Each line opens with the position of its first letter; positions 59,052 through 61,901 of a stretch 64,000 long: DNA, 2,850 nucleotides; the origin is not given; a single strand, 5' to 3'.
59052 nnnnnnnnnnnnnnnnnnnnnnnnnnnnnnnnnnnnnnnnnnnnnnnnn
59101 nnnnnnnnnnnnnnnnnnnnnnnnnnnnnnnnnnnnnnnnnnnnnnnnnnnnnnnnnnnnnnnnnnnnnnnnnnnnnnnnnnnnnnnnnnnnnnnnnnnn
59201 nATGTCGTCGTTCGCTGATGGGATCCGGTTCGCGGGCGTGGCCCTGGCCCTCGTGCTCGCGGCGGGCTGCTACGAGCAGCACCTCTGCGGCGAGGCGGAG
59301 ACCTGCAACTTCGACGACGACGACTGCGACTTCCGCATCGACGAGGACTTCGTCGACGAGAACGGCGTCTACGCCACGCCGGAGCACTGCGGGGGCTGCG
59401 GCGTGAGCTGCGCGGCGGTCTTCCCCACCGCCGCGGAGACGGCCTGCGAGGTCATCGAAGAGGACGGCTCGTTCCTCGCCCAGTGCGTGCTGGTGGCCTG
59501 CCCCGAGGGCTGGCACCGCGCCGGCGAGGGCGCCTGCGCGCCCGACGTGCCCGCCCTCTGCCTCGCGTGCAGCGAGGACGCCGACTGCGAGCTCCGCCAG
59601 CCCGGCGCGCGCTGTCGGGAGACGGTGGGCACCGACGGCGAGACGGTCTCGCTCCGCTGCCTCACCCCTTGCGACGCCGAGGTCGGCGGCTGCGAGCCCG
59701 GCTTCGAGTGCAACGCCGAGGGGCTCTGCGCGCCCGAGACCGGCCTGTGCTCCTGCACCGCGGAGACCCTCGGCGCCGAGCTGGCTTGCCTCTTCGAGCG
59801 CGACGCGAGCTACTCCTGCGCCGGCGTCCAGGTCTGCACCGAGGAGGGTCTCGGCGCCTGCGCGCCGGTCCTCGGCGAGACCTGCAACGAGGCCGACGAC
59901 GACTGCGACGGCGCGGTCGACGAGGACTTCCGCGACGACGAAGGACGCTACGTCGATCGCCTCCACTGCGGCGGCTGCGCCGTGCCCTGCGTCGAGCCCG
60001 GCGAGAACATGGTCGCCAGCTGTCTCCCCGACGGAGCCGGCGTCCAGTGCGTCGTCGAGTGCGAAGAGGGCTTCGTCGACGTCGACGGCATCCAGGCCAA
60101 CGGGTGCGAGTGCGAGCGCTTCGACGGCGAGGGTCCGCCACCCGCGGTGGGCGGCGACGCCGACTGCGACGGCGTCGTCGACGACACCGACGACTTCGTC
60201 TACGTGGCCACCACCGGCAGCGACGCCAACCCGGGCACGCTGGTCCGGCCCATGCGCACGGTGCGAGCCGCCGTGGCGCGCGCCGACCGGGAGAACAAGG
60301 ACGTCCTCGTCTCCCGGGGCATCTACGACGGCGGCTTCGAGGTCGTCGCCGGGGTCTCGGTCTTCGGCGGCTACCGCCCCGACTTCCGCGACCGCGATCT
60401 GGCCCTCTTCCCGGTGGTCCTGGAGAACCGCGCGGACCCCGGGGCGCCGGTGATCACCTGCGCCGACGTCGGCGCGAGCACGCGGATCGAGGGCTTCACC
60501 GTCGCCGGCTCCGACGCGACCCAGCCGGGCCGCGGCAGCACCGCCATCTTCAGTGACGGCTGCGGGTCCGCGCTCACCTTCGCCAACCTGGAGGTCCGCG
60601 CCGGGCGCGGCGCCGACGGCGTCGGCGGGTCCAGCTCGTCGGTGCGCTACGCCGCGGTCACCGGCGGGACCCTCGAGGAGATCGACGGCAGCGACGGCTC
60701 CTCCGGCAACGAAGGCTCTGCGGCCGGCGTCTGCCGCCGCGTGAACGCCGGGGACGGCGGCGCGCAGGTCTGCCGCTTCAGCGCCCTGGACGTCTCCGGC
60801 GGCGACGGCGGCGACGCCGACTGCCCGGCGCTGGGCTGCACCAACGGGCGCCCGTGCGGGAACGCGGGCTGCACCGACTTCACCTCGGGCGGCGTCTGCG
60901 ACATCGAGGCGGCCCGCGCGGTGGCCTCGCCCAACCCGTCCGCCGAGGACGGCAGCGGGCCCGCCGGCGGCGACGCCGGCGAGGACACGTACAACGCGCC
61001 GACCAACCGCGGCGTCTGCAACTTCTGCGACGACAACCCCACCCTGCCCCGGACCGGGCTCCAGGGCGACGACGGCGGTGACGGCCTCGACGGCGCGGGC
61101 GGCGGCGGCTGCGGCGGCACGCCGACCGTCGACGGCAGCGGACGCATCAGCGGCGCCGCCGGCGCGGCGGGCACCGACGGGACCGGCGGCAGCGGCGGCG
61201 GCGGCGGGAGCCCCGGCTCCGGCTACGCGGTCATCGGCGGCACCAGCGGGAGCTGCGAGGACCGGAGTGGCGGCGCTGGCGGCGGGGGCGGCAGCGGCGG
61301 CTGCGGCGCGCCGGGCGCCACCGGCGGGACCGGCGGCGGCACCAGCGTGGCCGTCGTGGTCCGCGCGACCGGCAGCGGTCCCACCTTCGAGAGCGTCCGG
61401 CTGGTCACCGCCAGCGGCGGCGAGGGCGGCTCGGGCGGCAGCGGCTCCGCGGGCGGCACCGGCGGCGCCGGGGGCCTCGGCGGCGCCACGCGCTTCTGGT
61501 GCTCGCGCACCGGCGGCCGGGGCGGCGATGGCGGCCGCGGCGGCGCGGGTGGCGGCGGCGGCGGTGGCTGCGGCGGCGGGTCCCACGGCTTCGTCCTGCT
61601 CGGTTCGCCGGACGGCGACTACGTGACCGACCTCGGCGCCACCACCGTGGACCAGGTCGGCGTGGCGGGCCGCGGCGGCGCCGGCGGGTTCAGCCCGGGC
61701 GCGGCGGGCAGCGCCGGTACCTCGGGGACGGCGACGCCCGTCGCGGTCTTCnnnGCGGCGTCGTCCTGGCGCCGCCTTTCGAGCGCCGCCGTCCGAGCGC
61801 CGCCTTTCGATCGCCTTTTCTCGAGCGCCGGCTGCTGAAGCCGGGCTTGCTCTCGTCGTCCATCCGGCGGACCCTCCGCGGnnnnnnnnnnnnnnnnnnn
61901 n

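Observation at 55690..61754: Uncharacterised surface module: divergent Cys-rich lipoprotein plus two overlapping ~850-aa paralogues (MopE-like modules, beta-helix cap, poly-Gly solenoid-like tail)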

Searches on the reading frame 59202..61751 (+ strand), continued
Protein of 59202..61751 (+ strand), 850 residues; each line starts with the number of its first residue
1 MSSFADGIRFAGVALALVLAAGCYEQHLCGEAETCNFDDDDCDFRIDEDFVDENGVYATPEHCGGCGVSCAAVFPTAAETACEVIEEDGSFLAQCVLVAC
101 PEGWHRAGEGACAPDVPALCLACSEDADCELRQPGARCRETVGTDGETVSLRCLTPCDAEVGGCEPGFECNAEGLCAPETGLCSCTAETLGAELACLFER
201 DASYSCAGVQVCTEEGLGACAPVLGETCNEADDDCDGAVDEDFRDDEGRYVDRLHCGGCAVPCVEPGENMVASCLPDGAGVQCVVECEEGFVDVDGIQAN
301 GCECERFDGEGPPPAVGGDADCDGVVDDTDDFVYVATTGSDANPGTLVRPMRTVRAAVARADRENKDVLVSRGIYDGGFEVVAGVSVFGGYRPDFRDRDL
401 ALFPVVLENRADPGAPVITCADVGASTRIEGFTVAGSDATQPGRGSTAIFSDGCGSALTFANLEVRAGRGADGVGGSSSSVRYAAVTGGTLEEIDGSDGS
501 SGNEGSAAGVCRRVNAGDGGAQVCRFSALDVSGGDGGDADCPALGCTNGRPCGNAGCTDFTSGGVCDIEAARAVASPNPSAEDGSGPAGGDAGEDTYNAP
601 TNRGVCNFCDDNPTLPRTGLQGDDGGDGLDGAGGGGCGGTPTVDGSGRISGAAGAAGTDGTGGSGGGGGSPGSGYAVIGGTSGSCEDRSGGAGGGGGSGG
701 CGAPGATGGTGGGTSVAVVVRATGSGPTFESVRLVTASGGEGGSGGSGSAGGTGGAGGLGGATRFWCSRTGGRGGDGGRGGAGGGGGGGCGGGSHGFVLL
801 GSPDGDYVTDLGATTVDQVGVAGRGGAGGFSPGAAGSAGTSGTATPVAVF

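Call 33: fold_search(model_id=the predicted structure, library=pdb)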
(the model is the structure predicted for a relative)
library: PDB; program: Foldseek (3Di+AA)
matches with E <= 10: 89; with E <= 0.001: 0
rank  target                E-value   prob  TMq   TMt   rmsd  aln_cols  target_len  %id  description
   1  9rkv_M                2.8e-03  1.00  0.12  0.18  26.3       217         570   18  Agrobacterium phage 7-7-1 tail fibers (released 2025-12-10)
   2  9rkv_O                2.8e-02  1.00  0.11  0.17  16.6       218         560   16  Agrobacterium phage 7-7-1 tail fibers (released 2025-12-10)
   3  5olq_A                3.8e-02  1.00  0.13  0.24   3.9       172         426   19  Rhamnogalacturonan lyase (released 2017-11-29)
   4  5olr_A                4.0e-02  1.00  0.13  0.25   3.6       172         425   18  Rhamnogalacturonan lyase (released 2017-11-29)
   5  9rkv_N                4.0e-02  0.89  0.11  0.17  28.4       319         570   14  Agrobacterium phage 7-7-1 tail fibers (released 2025-12-10)
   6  6kqs_A                4.8e-02  1.00  0.13  0.17   6.5       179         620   13  Crystal Structure of GH136 lacto-N-biosidase from Eubacterium ramulus - selenomethionine derivative (released 2020-06-10)
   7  6b08_A                6.5e-02  0.18  0.05  0.16  19.5       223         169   17  Crystal structure of Pfs25 in complex with the transmission blocking antibody 1276 (released 2017-11-15)
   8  8ezk_B                6.8e-02  0.18  0.05  0.16  19.9       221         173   18  Pfs25 in complex with transmission-reducing antibody AS01-04 (released 2023-08-16)
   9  5olr_C                7.5e-02  0.82  0.09  0.16  12.6       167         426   19  Rhamnogalacturonan lyase (released 2017-11-29)
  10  1z3g_A                7.5e-02  0.16  0.05  0.16  19.2       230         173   18  Crystal structure of complex between Pvs25 and Fab fragment of malaria transmission blocking antibody 2A8 (released 2005-12-06)
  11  6b0h_J                7.8e-02  0.18  0.05  0.17  18.6       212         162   16  Crystal structure of Pfs25 in complex with the transmission blocking antibody 1262 (released 2017-11-15)
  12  5olq_C                9.5e-02  0.99  0.12  0.23   5.5       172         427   18  Rhamnogalacturonan lyase (released 2017-11-29)
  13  1z1y_B                9.5e-02  0.16  0.05  0.15  19.5       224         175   16  Crystal structure of Methylated Pvs25, an ookinete protein from Plasmodium vivax (released 2005-12-06)
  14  1z1y_A                9.5e-02  0.16  0.05  0.15  18.7       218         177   18  Crystal structure of Methylated Pvs25, an ookinete protein from Plasmodium vivax (released 2005-12-06)
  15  8ezm_A                9.5e-02  0.15  0.05  0.17  18.9       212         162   17  Pfs25 in complex with transmission-reducing antibody AS01-63 (released 2023-08-16)
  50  3vst_A                4.1e+00  0.30  0.06  0.08  12.1       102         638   22  The complex structure of XylC with Tris (released 2013-02-27)
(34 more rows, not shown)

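Call 61: search_protein_representatives(alignment_id=A1)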
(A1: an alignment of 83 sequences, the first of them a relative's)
Query: 83 sequences, 847 profile positions. Proteins with E-value up to 0.001 (for the whole library): 9123; up to 1e-10: 3761; up to 1e-30: 610. The best 150 are listed.
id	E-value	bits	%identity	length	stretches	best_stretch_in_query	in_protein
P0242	0.0e+00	1612.0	-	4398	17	26-533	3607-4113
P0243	0.0e+00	1436.3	-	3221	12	31-489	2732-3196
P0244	0.0e+00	1312.3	-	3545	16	199-540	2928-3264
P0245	0.0e+00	1180.4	-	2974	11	30-536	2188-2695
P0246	0.0e+00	1172.5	-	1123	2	6-844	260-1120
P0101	0.0e+00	1124.2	-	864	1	9-845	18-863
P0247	1.2e-295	999.5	-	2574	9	31-534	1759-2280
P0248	1.6e-278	942.8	-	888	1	11-845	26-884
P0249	9.3e-278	940.3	-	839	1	16-677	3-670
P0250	1.9e-273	926.0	-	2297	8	23-534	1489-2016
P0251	6.6e-264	894.5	-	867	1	9-844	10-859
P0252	5.0e-262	888.2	-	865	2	278-845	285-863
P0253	2.0e-261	886.2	-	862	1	1-845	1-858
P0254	8.1e-261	884.2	-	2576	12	28-256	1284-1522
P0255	1.4e-256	870.3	-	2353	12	21-534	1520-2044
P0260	1.1e-214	731.6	-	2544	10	17-839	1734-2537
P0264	6.4e-209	712.5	-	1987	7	30-841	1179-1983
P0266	1.2e-191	655.5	-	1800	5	26-841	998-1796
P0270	8.5e-182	622.8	-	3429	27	30-842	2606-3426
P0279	1.7e-167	575.5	-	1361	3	25-840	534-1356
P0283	8.9e-161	553.3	-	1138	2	31-842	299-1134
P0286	1.3e-154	532.8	-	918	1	22-845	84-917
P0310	1.4e-129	450.1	-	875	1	26-840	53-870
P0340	8.7e-109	381.3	-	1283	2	322-845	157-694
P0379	5.8e-91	322.3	-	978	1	30-842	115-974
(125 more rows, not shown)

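Call 62: list_cluster_members(proteins=[P0242, P0246, P0260, P0264, P0270, P0283, P0286, P0340, P0379, P0310])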
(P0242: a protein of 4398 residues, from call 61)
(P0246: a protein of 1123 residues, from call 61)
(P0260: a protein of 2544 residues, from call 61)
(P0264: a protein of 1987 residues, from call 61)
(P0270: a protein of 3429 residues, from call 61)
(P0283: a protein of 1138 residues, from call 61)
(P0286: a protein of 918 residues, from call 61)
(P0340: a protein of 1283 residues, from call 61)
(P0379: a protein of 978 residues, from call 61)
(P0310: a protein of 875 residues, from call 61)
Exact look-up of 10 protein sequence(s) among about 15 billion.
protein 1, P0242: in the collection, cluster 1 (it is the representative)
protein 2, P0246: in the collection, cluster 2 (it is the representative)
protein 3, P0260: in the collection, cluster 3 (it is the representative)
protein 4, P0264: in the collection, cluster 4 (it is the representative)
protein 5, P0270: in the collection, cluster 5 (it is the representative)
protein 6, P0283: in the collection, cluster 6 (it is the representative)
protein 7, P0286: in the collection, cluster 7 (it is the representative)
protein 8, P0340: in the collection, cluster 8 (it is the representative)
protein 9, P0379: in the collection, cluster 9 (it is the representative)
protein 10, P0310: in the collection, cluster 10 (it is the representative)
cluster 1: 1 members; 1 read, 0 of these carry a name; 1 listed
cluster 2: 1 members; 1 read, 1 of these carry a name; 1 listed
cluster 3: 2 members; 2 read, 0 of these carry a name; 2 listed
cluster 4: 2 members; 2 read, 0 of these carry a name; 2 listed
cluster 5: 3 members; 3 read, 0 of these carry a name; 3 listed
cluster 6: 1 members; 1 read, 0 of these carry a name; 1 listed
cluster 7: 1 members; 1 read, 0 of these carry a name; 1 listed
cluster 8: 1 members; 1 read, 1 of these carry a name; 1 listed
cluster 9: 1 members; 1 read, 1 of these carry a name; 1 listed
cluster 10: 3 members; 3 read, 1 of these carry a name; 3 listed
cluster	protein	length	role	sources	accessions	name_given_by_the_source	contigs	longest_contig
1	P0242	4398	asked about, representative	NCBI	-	-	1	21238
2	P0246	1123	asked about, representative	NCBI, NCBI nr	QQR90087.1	MAG: hypothetical protein IPJ88_18400 [Myxococcales bacterium]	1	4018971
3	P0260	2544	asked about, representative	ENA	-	-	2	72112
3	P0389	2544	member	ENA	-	-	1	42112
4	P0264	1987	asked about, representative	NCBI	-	-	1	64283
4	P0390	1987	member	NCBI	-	-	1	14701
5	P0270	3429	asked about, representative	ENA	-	-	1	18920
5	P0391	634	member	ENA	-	-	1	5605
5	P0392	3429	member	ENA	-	-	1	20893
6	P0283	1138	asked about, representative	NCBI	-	-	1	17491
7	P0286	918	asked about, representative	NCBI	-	-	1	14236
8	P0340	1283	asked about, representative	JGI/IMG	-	hypothetical protein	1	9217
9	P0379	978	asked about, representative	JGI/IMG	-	rRNA maturation protein Nop10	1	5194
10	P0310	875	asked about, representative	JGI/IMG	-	hypothetical protein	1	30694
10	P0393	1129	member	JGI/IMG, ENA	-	-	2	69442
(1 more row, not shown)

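Call 63: search_protein_families(library=pfam, proteins=[P0246, P0283, P0264, P0266, P0340, P0279], max_evalue=0.001)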
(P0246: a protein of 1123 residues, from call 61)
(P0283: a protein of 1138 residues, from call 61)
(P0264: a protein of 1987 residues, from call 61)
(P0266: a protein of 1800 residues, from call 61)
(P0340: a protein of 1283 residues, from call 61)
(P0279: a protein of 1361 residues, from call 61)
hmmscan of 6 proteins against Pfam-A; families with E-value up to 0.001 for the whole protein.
P0246 (1123 aa): 1 family
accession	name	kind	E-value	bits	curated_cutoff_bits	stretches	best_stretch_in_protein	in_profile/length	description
PF11617.13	Cu-binding_MopE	-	0.0005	20.7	27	1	487-506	11-30/30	Putative metal-binding motif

P0283 (1138 aa): 1 family
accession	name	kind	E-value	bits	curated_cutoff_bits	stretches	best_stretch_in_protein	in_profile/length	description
PF11617.13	Cu-binding_MopE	-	3.6e-06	27.5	27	2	300-316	14-30/30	Putative metal-binding motif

P0264 (1987 aa): 1 family
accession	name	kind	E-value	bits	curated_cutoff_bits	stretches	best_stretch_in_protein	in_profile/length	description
PF11617.13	Cu-binding_MopE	-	4.4e-34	116.8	27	1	759-775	13-29/30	Putative metal-binding motif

P0266 (1800 aa): 1 family
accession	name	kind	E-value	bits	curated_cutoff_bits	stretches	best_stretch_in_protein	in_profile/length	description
PF11617.13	Cu-binding_MopE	-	7.1e-28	97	27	3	240-257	13-30/30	Putative metal-binding motif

P0340 (1283 aa): 0 families

P0279 (1361 aa): 1 family
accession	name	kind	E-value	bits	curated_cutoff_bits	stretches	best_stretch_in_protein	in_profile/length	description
PF11617.13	Cu-binding_MopE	-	2.4e-12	47.3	27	0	541-556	14-29/30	Putative metal-binding motif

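Call 78: find_related_loci(query=A1, collection=viral_contigs, flank=3000)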
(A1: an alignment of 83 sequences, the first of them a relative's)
Query A1 (850 aa) in viral_contigs; peptide patterns used: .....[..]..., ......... (x = any residue, [..] = any of these).
600 stretches matched a pattern, but none encodes a relative of the query by tblastn (E <= 1e-3).

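Call 82: search_protein_families(library=pfam, proteins=[P0006, P0019, P0082, P0099, P0027, P0024], max_evalue=0.1)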
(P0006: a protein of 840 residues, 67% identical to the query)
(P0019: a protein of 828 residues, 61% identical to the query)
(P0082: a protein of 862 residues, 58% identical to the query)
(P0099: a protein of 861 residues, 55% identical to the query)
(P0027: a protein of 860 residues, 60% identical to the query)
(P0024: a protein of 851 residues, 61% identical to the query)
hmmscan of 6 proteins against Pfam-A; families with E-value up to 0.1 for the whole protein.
P0006 (840 aa): 1 family
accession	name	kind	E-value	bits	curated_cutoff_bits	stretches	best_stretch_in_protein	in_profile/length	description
PF07602.17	DUF1565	-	0.00032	20.5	20.3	1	323-363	2-41/257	Protein of unknown function (DUF1565)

P0019 (828 aa): 1 family
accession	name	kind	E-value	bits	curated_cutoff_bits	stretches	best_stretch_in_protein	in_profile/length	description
PF07602.17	DUF1565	-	0.00022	21.1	20.3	1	314-354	2-41/257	Protein of unknown function (DUF1565)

P0082 (862 aa): 1 family
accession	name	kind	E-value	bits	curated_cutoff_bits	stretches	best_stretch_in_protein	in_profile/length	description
PF07602.17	DUF1565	-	0.0016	18.3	20.3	1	341-379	2-39/257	Protein of unknown function (DUF1565)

P0099 (861 aa): 0 families

P0027 (860 aa): 1 family
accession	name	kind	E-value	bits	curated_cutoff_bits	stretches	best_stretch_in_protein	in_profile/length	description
PF11617.13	Cu-binding_MopE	-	1.1e-05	26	27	2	226-246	10-30/30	Putative metal-binding motif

P0024 (851 aa): 1 family
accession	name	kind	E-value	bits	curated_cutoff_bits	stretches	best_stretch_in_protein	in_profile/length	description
PF11617.13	Cu-binding_MopE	-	0.0028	18.3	27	2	28-46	12-30/30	Putative metal-binding motif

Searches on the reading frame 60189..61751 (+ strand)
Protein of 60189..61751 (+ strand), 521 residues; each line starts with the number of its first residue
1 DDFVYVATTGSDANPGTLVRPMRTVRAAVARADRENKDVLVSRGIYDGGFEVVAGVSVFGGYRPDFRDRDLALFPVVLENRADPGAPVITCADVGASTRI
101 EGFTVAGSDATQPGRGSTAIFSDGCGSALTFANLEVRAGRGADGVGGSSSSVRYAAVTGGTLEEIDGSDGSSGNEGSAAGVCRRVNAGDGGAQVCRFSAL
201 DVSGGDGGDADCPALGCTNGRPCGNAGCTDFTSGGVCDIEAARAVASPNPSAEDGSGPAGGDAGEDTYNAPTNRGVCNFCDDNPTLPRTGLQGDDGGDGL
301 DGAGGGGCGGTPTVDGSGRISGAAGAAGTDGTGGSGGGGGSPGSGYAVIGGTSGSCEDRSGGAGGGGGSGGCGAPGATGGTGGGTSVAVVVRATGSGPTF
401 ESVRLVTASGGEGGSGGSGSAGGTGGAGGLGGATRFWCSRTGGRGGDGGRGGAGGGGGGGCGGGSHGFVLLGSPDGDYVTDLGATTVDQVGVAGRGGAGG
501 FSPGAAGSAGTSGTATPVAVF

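Call 77: search_dna_similar(query=window:60189-61751:+, collection=phages, mode=protein, max_evalue=0.001, max_rows=10)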
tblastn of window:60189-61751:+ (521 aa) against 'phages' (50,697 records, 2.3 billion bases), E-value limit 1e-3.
No match.
